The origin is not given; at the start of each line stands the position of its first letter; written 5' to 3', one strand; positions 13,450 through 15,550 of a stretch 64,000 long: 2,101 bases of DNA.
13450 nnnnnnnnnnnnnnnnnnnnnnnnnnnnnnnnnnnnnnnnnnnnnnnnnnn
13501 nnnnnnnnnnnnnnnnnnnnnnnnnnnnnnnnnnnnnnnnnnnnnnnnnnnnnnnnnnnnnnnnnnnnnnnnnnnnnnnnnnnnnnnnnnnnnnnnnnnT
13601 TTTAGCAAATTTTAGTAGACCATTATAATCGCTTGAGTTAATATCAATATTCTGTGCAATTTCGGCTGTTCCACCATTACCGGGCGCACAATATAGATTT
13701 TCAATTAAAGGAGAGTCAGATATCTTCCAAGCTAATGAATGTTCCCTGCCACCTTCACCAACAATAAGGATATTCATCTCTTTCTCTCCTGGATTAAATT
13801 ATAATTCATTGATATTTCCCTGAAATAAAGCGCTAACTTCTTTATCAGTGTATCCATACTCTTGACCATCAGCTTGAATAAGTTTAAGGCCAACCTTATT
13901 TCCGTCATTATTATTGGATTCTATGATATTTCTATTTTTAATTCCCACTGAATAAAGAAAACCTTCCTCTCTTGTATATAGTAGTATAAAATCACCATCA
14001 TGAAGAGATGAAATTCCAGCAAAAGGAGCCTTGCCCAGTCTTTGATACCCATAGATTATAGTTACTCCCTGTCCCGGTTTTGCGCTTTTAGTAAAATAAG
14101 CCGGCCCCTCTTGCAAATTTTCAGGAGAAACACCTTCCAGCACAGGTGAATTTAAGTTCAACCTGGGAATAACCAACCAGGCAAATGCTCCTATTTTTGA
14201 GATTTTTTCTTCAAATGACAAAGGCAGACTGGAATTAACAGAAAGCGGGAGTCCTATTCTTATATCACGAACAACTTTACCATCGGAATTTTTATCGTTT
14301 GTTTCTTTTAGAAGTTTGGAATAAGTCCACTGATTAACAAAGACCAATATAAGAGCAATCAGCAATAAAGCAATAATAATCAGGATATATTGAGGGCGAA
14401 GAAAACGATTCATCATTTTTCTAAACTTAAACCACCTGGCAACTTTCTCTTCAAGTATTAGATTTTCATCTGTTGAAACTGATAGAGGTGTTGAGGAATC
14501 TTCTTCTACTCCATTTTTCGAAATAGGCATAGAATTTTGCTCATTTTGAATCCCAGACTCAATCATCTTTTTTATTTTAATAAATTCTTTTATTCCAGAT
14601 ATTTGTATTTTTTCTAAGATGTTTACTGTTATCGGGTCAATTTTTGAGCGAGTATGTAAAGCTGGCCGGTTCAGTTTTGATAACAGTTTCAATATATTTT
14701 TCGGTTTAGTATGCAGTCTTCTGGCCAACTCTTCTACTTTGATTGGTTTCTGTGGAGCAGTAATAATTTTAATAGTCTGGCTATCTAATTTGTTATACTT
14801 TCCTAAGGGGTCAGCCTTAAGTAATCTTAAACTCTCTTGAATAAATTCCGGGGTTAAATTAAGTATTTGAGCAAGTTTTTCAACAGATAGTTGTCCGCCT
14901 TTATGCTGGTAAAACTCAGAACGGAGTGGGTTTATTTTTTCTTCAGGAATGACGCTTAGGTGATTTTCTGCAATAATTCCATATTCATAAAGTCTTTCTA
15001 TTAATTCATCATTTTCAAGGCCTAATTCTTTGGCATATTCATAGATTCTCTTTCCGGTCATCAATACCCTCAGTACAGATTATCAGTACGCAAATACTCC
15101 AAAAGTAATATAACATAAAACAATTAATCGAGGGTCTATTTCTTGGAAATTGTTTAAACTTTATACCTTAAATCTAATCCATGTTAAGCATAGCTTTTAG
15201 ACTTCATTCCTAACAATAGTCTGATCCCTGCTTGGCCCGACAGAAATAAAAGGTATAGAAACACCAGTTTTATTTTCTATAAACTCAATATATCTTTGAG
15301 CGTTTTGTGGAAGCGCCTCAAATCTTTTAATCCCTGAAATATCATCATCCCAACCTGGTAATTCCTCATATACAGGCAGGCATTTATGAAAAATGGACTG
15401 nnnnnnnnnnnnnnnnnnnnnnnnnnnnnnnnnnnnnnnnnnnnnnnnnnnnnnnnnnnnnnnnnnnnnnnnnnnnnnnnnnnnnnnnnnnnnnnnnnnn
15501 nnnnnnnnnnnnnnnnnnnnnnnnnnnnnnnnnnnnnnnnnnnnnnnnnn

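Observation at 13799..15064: Catalytically dead class-E-sortase-like domain fused to cytoplasmic IF2_N-type helical repeats, encoded inside the purine operon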

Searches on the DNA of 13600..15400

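Call 65: search_rna_families(source=window, start=13600, end=15400, threshold=evalue, max_evalue=1)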
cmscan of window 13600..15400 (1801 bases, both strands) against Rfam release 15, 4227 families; matches with E-value up to 1: 2.
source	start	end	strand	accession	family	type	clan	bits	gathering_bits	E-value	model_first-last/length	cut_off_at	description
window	14178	14219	-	RF01300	snoU49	Gene; snRNA; snoRNA; CD-box;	CL00062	20.8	35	0.42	1-65/65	no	Small nucleolar RNA U49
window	14836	14970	+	RF01673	PhrS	Gene; sRNA;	-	15.9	37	0.34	1-212/212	no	PhrS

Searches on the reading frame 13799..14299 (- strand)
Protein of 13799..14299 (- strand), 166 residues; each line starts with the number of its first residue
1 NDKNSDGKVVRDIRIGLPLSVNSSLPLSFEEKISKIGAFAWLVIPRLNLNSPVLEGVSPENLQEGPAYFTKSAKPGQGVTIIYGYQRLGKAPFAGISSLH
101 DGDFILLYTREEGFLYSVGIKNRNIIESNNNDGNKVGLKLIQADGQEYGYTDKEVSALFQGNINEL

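Call 37: find_homologous_proteins(query=A2, max_evalue=0.001)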
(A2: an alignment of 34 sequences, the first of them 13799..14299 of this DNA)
Query A2 (34 sequences) (166 aa, profile of the alignment): 144 proteins with E <= 0.001 among 6093 candidates; the best 120 are listed.
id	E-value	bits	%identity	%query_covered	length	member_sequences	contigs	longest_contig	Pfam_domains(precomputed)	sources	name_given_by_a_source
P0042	3.4e-66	241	35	48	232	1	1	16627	PF04203.19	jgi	jgi:sortase A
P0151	4.8e-66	240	33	57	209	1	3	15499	PF04203.19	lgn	-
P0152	1.7e-65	238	37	49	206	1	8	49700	PF04203.19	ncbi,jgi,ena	jgi:sortase A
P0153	4.5e-65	237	38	49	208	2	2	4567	PF04203.19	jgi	jgi:sortase A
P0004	6.1e-65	236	36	60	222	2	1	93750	PF04203.19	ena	-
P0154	1.9e-64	235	36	54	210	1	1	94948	PF04203.19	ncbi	ncbi:MAG: class E sortase [Bacillota bacterium]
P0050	2.1e-64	235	37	49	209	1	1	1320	PF04203.19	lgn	-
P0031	3.3e-64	234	36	60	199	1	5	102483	PF04203.19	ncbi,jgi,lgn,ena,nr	ncbi:MAG TPA: class E sortase [Syntrophomonadaceae bacterium]|nr:class E sortase [Syntrophomonadacea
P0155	4.1e-64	234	35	49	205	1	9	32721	PF04203.19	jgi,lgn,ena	jgi:sortase A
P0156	6.4e-64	233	31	60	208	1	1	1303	PF04203.19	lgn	-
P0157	7.0e-64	233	38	49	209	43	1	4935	PF04203.19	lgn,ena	-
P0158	1.0e-63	232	36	46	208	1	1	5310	PF04203.19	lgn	-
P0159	1.8e-63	232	38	49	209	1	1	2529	PF04203.19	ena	-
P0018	6.5e-63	230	34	55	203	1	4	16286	PF04203.19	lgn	-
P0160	7.3e-63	230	35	49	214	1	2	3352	PF04203.19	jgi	jgi:sortase A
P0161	9.7e-63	229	39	48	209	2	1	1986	PF04203.19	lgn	-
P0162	1.8e-62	228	35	48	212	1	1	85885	PF04203.19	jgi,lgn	-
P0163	1.9e-62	228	35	66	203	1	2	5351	PF04203.19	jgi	jgi:sortase A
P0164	2.5e-62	228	35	66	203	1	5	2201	PF04203.19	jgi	jgi:sortase A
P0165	2.6e-62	228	34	48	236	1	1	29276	PF04203.19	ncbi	ncbi:MAG: class E sortase [Bacillota bacterium]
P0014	3.4e-62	228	39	45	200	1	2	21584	PF04203.19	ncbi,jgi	ncbi:MAG: class E sortase [Bacillota bacterium]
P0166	4.2e-62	227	35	64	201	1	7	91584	PF04203.19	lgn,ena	-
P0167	6.1e-62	227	43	44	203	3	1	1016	PF04203.19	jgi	jgi:sortase A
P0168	1.3e-61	226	36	57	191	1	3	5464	PF04203.19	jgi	jgi:sortase A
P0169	1.5e-61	225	38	48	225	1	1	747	PF04203.19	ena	-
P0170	1.7e-61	225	34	55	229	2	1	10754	PF04203.19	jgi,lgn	jgi:sortase A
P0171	3.3e-61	224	39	48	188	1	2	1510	PF04203.19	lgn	-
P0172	3.7e-61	224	35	49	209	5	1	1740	PF04203.19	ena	-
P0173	6.0e-61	223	36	51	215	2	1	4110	PF04203.19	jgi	jgi:sortase A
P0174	6.8e-61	223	39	48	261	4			PF04203.19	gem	-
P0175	8.8e-61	223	34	58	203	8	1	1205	PF04203.19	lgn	-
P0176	8.9e-61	223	35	56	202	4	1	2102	PF04203.19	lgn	-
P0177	2.5e-60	221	36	49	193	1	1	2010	PF04203.19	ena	-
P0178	2.9e-60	221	33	58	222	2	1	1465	PF04203.19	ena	-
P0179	4.1e-60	221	36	49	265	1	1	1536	PF04203.19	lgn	-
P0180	4.6e-60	221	32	53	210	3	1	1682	PF04203.19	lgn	-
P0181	5.3e-60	220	36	61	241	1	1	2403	PF04203.19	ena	-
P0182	5.8e-60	220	32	66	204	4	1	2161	PF04203.19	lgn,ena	-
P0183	6.3e-60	220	39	45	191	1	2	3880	PF04203.19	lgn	-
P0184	7.1e-60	220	34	57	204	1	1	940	PF04203.19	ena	-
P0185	1.4e-59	219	34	52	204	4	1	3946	PF04203.19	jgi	jgi:LPXTG-site transpeptidase (sortase) family protein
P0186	2.3e-59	218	32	66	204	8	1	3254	PF04203.19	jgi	-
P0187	2.8e-59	218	36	59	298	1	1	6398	PF04203.19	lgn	-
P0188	3.3e-59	218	36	52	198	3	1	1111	PF04203.19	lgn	-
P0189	4.4e-59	217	34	37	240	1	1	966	PF04203.19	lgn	-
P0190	4.8e-59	217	30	54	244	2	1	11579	PF04203.19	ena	-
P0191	9.0e-59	216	32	37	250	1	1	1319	PF04203.19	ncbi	-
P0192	1.3e-58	216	34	56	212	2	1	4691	PF04203.19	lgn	-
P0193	2.7e-58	215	35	56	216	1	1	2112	PF04203.19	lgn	-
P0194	1.1e-57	213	35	71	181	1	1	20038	PF04203.19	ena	-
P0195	3.1e-57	211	33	56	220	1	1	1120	PF04203.19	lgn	-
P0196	4.7e-57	211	38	56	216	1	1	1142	PF04203.19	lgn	-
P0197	5.2e-57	211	39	42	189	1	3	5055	PF04203.19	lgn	-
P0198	9.6e-57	210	34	56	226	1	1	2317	PF04203.19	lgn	-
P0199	1.1e-56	210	40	44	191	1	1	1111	PF04203.19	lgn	-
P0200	1.4e-56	209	27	64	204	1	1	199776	PF04203.19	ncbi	-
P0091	1.6e-56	209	34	48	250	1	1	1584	PF04203.19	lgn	-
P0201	2.0e-56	209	36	49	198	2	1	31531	PF04203.19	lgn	-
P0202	5.0e-56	207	40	50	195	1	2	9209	PF04203.19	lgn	-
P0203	8.6e-56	207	33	67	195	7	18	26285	PF04203.19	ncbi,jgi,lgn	-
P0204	1.0e-55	206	40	50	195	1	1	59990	PF04203.19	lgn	-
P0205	1.3e-55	206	32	60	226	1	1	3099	PF04203.19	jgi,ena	-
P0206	1.4e-55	206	34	59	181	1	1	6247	PF04203.19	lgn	-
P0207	1.7e-55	206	-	-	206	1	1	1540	PF04203.19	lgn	-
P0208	3.8e-55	205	42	48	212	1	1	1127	PF04203.19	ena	-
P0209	4.1e-55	204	35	46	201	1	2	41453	PF04203.19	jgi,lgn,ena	jgi:sortase A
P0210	1.1e-54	203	35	46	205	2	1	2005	PF04203.19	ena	-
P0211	2.3e-54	202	31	56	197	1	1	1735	PF04203.19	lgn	-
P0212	6.1e-54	201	39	50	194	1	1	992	PF04203.19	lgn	-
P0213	8.8e-54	200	33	50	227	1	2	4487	PF04203.19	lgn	-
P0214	1.1e-53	200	33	59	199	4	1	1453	PF04203.19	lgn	-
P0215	1.8e-53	199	36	55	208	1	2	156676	PF04203.19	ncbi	-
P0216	3.0e-53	198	35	56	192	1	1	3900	PF04203.19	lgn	-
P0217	3.1e-53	198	35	57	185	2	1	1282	PF04203.19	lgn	-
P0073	3.9e-53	198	31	54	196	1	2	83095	PF04203.19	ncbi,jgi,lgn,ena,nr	ncbi:MAG TPA: class E sortase [Actinobacteria bacterium]|nr:class E sortase [Actinomycetota bacteriu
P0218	9.3e-53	197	30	66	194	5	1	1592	PF04203.19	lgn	-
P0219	1.1e-52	197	32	49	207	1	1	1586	PF04203.19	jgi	jgi:sortase A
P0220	1.6e-52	196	31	45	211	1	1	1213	PF04203.19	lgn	-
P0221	1.7e-52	196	38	49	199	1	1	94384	PF04203.19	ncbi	ncbi:MAG: class E sortase [Clostridia bacterium]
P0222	3.4e-52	195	32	55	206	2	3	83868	PF04203.19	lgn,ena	-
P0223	3.8e-52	195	37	48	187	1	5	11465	PF04203.19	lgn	-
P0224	2.3e-51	192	32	54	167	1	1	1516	PF04203.19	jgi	jgi:sortase A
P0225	2.9e-51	192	39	50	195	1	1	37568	PF04203.19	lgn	-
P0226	3.0e-51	192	35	45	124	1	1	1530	PF04203.19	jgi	-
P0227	5.7e-51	191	32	45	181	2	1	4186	PF04203.19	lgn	-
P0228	9.6e-51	190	34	53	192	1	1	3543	PF04203.19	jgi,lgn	jgi:sortase A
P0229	4.5e-50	188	29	77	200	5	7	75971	PF04203.19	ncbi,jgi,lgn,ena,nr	ncbi:MAG TPA: class E sortase [Peptococcaceae bacterium]|nr:class E sortase [Peptococcaceae bacteriu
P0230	5.7e-50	188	33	65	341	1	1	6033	PF04203.19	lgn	-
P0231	7.1e-50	187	32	56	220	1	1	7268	PF04203.19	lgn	-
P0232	1.9e-49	186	34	48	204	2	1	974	PF04203.19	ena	-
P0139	3.5e-49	185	35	54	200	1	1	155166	PF04203.19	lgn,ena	-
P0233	9.2e-48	180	32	55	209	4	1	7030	PF04203.19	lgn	-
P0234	1.1e-47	180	33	54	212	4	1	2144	PF04203.19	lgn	-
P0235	1.4e-47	180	29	64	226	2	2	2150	PF04203.19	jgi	jgi:LPXTG-site transpeptidase (sortase) family protein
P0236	1.8e-45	173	36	48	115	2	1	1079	PF04203.19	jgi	jgi:sortase A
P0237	4.8e-45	172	35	54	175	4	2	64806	PF04203.19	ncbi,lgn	ncbi:MAG: sortase [Desulfitobacteriia bacterium]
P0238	1.7e-44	170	36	42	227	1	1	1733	PF04203.19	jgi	jgi:sortase A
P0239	2.3e-44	169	36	42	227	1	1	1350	PF04203.19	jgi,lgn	jgi:sortase A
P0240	3.5e-42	162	27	46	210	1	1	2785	PF04203.19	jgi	jgi:sortase A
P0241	1.9e-38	150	28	55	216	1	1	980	PF04203.19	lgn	-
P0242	2.5e-37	146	28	54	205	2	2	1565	PF04203.19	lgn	-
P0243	2.6e-36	143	36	43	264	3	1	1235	PF04203.19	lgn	-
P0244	2.3e-35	140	31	55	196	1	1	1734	PF04203.19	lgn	-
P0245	1.2e-33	134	29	46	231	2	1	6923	PF04203.19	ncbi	-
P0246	2.0e-32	130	34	34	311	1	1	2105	PF04203.19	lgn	-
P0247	1.4e-31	128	33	53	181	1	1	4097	PF04203.19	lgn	-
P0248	1.6e-31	127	28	48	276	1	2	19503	PF04203.19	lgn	-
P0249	8.1e-31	125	39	36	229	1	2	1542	PF04203.19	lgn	-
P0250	9.3e-31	125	29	34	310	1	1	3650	PF04203.19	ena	-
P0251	1.6e-30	124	24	63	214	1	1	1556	PF04203.19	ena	-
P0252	3.8e-29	120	27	47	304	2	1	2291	PF04203.19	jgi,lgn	jgi:sortase A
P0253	5.2e-26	109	26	46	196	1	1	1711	PF04203.19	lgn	-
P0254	5.5e-26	109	32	44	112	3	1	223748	PF04203.19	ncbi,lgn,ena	-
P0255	7.8e-24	102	31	27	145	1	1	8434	PF04203.19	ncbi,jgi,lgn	-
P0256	1.7e-23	101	43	27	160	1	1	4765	PF04203.19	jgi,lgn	jgi:sortase (surface protein transpeptidase)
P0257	3.1e-23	100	29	19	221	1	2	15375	PF04203.19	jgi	jgi:LPXTG-site transpeptidase (sortase) family protein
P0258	2.4e-22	97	23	45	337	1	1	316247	PF04203.19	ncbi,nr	ncbi:MAG: sortase [Candidatus Gracilibacteria bacterium]|nr:sortase [Candidatus Gracilibacteria bact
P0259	3.0e-21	94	25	46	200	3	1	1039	PF04203.19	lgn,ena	-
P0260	3.1e-21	94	25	54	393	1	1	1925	PF04203.19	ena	-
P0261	6.4e-21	93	30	51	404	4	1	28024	PF04203.19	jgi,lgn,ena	-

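Call 52: predict_structure(alignment_id=A3)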
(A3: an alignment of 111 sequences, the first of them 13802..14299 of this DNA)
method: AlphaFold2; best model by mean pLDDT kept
length: 166 residues; sequences in the alignment: 111
mean_pLDDT: 79.9   pTM: 0.73
mean pLDDT of the five models: 79.9, 78.9, 78.7, 78.8, 78.4
residues with pLDDT >= 90: 82; 70-90: 33; 50-70: 38; < 50: 13
segments of 3 or more residues with pLDDT < 50: 13-15, 20-23, 129-131
pLDDT, mean of each block of 10 residues (from residue 1): 54 50 65 94 95 94 94 94 82 89 96 92 56 69 65 85 89
secondary structure, 60 per line:
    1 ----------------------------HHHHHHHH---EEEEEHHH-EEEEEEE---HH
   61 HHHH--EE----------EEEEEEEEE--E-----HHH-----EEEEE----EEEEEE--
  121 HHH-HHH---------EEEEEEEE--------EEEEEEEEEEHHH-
elements in order: H29-36 E40-44 E49-55 H59-64 E79-87 E104-108 E113-118 E137-144 E153-162

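Call 57: fold_search(model_id=the predicted structure, library=pdb)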
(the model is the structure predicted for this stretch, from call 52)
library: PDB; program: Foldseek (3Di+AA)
matches with E <= 10: 180; with E <= 0.001: 134
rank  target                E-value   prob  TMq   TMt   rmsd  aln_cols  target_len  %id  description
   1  4tqx                  2.2e-09  1.00  0.60  0.50   5.2       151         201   14  Molecular Basis of Streptococcus mutans Sortase A Inhibition by Chalcone. (released 2015-05-20)
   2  5go6                  3.2e-09  1.00  0.61  0.67   4.5       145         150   24  Structure of sortase E T196V mutant from Streptomyces avermitilis (released 2017-07-26)
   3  2kw8_MODEL_1_A        5.8e-09  1.00  0.61  0.64   4.4       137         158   25  Solution Structure of Bacillus anthracis Sortase A (SrtA) Transpeptidase (released 2010-05-26)
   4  9m2g_A                6.9e-09  1.00  0.60  0.58   4.9       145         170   21  Crystal Structure of the double mutant (Y128F and C222A) of Sortase E from Thermobifida fusca (released 2026-03-04)
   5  9j0t_A                8.2e-09  1.00  0.60  0.58   4.9       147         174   21  Crystal Structure of Sortase E mutant - C222A from Thermobifida fusca (released 2025-08-06)
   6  9m2n_A                1.2e-08  1.00  0.60  0.59   4.9       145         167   21  Crystal Structure of the double mutant (Y128A and C222A) of Sortase E mutant from Thermobifida fusca (released 2026-03-04)
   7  7f87_A                1.2e-08  1.00  0.61  0.68   3.8       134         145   19  Crystal structure of housekeeping sortase SrtA bound with self derived tripeptide from Lactobacillus rhamnosus GG (released 2022-07-06)
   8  5go5                  1.4e-08  1.00  0.61  0.67   4.7       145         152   24  Structure of sortase E from Streptomyces avermitilis (released 2017-03-15)
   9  9m6n_A                1.4e-08  1.00  0.60  0.59   4.8       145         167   21  Crystal Structure of the double mutant (P94A and C222A) of Sortase E from Thermobifida fusca (released 2026-03-11)
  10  9m4u_A                1.9e-08  1.00  0.60  0.58   4.8       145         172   20  Crystal Structure of Sortase E mutant P94A from Thermobifida fusca (released 2026-03-04)
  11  9m5i_A                1.9e-08  1.00  0.60  0.59   4.8       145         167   21  Crystal Structure of the double mutant (P94A and Y128F) of Sortase E from Thermobifida fusca (released 2026-03-11)
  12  9iok_A                2.1e-08  1.00  0.60  0.58   4.8       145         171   20  Crystal Structure of Sortase E from Thermobifida fusca (released 2025-07-09)
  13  9iv0_A                2.1e-08  1.00  0.60  0.58   5.0       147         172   22  Crystal Structure of Sortase E mutant Y128F from Thermobifida fusca (released 2025-07-23)
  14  2xwg_D                2.5e-08  1.00  0.56  0.51   4.6       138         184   16  Crystal structure of sortase C-1 from Actinomyces oris (formerly Actinomyces naeslundii) (released 2011-02-23)
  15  7s4o_B                3.0e-08  1.00  0.58  0.60   4.6       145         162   15  Structure of C208A Sortase A from Streptococcus pyogenes bound to LPATS peptide (released 2022-09-07)
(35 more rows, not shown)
